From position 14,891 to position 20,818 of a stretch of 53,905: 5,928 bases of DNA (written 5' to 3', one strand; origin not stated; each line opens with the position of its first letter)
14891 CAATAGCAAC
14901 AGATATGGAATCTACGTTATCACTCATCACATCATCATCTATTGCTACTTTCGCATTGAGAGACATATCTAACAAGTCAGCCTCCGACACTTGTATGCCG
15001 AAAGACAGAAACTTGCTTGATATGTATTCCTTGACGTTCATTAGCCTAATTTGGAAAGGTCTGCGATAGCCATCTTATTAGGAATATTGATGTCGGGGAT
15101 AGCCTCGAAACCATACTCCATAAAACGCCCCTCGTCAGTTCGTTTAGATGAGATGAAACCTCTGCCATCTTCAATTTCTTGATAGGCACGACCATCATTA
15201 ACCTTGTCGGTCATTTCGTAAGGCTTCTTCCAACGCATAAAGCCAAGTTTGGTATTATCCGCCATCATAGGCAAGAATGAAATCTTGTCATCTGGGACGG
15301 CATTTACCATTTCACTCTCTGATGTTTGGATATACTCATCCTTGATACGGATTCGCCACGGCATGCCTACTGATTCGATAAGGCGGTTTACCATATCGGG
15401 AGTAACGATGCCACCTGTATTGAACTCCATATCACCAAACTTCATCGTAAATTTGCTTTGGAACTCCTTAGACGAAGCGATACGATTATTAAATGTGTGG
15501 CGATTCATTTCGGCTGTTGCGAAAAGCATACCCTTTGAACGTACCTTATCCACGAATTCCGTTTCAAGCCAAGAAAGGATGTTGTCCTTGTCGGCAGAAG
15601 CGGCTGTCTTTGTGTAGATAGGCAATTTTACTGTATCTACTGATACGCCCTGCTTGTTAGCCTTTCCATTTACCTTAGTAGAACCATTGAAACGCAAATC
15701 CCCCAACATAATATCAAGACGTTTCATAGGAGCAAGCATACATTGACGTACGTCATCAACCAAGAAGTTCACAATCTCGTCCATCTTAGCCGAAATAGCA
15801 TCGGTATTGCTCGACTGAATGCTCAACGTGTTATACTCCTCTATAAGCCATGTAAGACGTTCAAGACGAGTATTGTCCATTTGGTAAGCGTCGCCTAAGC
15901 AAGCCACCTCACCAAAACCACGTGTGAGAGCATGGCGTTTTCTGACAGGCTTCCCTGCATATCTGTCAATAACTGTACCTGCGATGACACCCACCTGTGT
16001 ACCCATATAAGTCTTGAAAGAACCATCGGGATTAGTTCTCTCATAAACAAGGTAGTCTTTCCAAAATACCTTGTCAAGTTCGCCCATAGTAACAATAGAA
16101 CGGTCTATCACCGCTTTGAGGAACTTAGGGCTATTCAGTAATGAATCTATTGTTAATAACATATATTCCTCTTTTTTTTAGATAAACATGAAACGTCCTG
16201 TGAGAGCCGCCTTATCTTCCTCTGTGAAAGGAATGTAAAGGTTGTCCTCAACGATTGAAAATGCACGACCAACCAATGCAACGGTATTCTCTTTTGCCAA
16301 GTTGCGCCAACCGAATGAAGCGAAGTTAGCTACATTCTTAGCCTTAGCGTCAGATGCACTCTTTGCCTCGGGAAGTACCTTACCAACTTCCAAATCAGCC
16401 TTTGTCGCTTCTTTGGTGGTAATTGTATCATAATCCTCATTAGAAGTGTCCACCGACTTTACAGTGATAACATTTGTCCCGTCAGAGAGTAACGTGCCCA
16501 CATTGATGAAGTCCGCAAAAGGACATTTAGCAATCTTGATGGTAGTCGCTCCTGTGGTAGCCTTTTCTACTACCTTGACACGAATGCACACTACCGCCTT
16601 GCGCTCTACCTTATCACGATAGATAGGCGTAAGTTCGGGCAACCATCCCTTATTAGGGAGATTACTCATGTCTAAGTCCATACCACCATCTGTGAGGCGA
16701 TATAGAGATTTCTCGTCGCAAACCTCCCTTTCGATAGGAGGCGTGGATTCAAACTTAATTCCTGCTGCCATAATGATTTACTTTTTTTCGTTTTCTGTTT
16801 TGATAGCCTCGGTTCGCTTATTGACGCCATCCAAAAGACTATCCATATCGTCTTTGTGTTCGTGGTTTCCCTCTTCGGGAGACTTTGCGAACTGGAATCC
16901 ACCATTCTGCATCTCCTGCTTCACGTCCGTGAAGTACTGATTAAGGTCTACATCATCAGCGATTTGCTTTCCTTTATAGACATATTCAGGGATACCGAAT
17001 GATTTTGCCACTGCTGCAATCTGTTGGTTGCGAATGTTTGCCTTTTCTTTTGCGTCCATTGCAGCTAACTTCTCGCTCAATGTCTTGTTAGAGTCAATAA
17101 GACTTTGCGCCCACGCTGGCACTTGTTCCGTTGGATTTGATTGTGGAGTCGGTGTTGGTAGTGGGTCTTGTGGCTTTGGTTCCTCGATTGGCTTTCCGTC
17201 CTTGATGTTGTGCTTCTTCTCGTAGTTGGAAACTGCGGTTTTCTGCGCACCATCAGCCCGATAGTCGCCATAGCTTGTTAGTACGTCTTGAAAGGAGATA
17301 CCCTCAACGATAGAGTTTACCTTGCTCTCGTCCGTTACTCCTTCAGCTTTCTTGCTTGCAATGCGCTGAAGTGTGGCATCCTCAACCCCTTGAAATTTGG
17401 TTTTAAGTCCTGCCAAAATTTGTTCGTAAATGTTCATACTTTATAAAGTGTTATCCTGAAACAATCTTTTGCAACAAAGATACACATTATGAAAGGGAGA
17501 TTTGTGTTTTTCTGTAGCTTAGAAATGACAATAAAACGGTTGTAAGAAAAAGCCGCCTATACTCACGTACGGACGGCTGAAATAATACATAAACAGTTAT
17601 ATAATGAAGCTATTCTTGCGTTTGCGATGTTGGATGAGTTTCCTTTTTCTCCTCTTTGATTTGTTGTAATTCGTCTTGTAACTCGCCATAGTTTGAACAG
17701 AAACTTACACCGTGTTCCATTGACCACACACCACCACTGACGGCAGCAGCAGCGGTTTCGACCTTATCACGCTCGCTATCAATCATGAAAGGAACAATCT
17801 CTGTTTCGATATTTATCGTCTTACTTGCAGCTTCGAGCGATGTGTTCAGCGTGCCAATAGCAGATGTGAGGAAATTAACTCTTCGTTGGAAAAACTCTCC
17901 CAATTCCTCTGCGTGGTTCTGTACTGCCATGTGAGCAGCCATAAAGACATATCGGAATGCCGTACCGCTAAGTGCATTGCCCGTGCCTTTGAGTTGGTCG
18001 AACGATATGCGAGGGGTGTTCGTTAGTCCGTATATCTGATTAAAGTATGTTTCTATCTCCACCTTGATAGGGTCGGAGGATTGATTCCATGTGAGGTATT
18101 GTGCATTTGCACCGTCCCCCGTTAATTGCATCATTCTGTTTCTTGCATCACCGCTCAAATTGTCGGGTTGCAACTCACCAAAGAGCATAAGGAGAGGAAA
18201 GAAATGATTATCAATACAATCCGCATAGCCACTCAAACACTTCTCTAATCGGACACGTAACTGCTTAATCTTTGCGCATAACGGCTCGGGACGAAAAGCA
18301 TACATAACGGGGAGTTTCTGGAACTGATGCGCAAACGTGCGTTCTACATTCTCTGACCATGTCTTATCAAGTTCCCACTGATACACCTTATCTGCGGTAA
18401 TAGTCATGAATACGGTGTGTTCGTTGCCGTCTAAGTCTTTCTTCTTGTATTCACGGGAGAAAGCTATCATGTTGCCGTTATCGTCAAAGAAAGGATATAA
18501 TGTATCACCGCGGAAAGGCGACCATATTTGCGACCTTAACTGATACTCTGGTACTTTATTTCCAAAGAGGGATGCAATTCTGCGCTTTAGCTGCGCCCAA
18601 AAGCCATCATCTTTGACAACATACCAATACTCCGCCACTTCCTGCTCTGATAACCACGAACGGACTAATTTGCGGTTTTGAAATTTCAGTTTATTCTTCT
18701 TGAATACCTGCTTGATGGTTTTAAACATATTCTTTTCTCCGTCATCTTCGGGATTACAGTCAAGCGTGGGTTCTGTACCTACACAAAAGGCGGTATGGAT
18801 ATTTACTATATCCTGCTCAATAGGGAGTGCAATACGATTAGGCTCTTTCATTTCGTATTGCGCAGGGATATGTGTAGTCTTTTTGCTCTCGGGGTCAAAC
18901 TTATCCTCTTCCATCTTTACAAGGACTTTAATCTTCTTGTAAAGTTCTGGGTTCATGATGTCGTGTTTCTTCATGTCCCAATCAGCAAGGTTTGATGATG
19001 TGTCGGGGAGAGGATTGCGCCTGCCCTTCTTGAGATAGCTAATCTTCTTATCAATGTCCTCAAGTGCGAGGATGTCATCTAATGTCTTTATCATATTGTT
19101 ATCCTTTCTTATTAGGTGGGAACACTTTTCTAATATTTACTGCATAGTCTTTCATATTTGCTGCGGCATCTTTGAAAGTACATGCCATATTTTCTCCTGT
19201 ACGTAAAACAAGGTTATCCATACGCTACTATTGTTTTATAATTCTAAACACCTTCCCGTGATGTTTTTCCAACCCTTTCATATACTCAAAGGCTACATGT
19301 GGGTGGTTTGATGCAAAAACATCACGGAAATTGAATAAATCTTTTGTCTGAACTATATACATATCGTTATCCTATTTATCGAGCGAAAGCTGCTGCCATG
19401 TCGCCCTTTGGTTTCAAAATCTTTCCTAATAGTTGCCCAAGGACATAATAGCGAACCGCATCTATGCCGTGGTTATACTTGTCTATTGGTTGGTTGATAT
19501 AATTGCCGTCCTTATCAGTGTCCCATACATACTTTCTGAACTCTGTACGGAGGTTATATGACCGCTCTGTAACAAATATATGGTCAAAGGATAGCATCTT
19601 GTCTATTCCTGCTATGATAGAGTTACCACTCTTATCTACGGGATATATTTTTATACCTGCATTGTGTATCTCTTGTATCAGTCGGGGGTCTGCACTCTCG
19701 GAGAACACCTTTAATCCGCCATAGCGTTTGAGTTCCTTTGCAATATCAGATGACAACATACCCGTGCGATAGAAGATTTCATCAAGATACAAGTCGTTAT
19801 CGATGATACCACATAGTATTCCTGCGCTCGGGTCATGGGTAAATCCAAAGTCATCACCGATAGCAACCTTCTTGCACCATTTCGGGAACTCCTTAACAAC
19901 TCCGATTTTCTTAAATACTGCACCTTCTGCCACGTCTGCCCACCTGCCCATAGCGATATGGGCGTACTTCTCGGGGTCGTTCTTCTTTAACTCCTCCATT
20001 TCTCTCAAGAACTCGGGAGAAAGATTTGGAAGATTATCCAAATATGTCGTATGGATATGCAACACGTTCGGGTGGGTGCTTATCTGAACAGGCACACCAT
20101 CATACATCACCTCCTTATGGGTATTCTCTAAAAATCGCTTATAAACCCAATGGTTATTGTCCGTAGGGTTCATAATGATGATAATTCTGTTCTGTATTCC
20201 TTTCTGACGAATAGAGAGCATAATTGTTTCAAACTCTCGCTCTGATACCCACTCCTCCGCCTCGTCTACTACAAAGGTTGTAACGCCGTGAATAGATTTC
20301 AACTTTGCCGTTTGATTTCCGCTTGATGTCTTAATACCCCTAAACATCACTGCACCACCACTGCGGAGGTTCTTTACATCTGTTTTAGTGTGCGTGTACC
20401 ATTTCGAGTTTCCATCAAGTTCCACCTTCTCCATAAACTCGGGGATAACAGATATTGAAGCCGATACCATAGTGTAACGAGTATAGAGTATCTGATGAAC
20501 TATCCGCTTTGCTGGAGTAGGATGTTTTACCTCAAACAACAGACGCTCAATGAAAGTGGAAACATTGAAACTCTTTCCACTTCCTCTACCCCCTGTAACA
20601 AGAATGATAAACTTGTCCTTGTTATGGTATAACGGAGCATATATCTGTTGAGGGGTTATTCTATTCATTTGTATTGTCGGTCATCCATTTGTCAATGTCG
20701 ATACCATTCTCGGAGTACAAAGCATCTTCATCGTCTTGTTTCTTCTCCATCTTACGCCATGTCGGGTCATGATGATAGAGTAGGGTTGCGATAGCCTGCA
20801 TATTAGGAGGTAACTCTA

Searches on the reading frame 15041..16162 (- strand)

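Call 33: search_protein_families(library=phrogs, proteins=[window:15041-16162:-], max_evalue=0.00001)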
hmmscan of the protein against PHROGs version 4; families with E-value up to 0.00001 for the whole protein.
window:15041-16162:- (373 aa): 1 family
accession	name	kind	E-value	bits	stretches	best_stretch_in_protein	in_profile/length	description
phrog_29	-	head and packaging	3.9e-06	27.3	1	45-365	60-354/439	major head protein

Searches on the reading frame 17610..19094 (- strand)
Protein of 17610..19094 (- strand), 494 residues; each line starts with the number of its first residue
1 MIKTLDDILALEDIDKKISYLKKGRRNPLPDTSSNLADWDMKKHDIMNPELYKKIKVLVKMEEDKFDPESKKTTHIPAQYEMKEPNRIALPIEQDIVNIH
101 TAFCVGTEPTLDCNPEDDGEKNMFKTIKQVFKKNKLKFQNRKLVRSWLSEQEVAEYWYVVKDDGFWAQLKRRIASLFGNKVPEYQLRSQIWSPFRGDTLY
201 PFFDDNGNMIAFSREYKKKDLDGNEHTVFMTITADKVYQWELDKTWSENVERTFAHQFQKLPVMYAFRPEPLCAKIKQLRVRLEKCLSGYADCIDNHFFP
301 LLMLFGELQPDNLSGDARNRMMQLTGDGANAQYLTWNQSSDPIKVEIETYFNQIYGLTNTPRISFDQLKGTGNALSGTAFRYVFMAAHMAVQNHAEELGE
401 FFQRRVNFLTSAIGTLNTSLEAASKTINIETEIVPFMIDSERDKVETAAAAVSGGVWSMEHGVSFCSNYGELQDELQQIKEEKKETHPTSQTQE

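Call 33: search_protein_families(library=phrogs, proteins=[window:17610-19094:-], max_evalue=0.00001)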
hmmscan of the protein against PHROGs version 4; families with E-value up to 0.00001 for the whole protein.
window:17610-19094:- (494 aa): 1 family
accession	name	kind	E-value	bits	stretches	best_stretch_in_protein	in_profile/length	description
phrog_64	-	head and packaging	2e-69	235.5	1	11-493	71-505/547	portal protein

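Call 46: find_encoding_contigs(protein=window:17610-19094:-, flank=10000, max_places=10)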
Protein window:17610-19094:- (494 aa): 2 contigs read that carry it; 1 place shown.
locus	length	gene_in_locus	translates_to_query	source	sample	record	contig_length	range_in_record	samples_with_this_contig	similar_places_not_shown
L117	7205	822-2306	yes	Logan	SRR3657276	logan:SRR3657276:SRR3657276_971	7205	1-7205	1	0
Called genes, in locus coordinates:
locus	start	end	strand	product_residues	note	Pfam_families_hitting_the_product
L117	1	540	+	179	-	?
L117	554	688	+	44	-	-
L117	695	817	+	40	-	-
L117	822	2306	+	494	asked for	PF05133:SPP1_portal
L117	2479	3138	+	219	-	-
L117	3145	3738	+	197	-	PF11133:Phage_head_fibr (weak)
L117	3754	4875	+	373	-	-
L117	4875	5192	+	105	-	PF20449:DUF6706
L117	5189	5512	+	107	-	-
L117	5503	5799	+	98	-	-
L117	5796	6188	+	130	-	-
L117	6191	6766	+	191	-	-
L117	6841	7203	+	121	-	?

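Call 75: search_dna_similar(query=window:17610-19094:-, collection=phages, mode=protein, max_rows=8)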
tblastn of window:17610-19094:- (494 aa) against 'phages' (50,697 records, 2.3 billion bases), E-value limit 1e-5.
Records with a match: 32; places in all: 32; records where one place covers at least 80% of the query: 26.
Best place of each record, by identity: <60% 32.
By first word of the organism name: Riemerella 19; Bacteriophage 4; Cellulophaga 3; Bacteroides 2; Porphyromonas 2; Phage 1; Shigella 1.
By host as written in the record: Riemerella anatipestifer 6; - 5; Riemerella sp. 5; Cellulophaga sp. HaHa_2_1 3; Porphyromonas gingivalis ATCC 49417 2; Bacteroides salyersiae BG8 1; Riemerella anatipestifer RA21 1; Riemerella anatipestifer RAf8 1; and 8 more.
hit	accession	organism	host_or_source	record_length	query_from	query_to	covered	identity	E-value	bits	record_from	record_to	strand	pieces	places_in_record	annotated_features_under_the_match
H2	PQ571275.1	Bacteroides phage BS-TP2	Bacteroides salyersiae BG8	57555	5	484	97%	56.9%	7e-180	565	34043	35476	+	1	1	Portal protein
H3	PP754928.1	Porphyromonas phage phage005b_ATCC49417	Porphyromonas gingivalis ATCC 49417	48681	5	482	97%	32.4%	2e-60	220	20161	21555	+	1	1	portal protein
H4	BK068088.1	Porphyromonas phage phage005a_ATCC49417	Porphyromonas gingivalis ATCC 49417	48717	5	482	97%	32.4%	2e-60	220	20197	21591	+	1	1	portal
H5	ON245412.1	Phage vB_RanS_PJN03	sewage water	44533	12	485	96%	29.6%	1e-44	174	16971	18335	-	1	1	portal protein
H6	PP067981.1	Riemerella phage vB_RanS_GDF21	Riemerella anatipestifer RA21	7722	23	493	95%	29.6%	1e-45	176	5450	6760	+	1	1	portal protein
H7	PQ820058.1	Riemerella phage PJA1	Riemerella sp.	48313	23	493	95%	29.6%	2e-45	176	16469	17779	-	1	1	hypothetical protein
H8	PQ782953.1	Riemerella phage vB_RanS_CRP34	Riemerella anatipestifer RAf8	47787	23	493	95%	29.1%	4e-45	175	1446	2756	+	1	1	portal protein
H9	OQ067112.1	Riemerella phage vB_RanS_CRP2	Riemerella anatipestifer RAf1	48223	23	493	95%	29.1%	4e-45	175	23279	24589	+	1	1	portal protein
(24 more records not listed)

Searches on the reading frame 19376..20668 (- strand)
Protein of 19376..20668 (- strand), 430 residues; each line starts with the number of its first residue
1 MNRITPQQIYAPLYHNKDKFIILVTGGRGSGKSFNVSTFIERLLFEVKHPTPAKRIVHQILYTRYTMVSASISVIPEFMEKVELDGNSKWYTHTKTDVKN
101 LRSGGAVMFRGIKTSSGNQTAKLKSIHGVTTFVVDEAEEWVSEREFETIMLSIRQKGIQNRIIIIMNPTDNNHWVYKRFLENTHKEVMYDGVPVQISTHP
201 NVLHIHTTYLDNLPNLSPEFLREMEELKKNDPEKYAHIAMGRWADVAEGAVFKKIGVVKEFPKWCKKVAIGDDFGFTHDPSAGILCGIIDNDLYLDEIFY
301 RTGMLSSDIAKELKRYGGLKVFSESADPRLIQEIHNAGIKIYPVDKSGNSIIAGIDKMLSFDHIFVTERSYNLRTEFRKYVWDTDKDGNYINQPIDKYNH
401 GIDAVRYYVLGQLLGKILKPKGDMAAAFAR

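Call 33: search_protein_families(library=phrogs, proteins=[window:19376-20668:-], max_evalue=0.00001)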
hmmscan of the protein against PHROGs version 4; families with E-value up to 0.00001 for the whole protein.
window:19376-20668:- (430 aa): 7 families
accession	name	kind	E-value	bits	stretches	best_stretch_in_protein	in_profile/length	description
phrog_2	-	head and packaging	4.8e-47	162.2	1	11-416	275-596/807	terminase large subunit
phrog_3717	-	head and packaging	3.8e-34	119.4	1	14-283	16-267/277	terminase large subunit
phrog_5653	-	head and packaging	4.1e-31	109.2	1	246-410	5-178/199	terminase large subunit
phrog_6672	-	head and packaging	3.1e-25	89.4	1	290-410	4-127/145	terminase large subunit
phrog_979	-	head and packaging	7.6e-09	35.8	1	14-177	161-312/642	terminase large subunit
phrog_10250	-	head and packaging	2.6e-08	34.9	1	228-410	3-213/228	terminase large subunit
phrog_22023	-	unknown function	3.2e-08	35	1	201-300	49-147/153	-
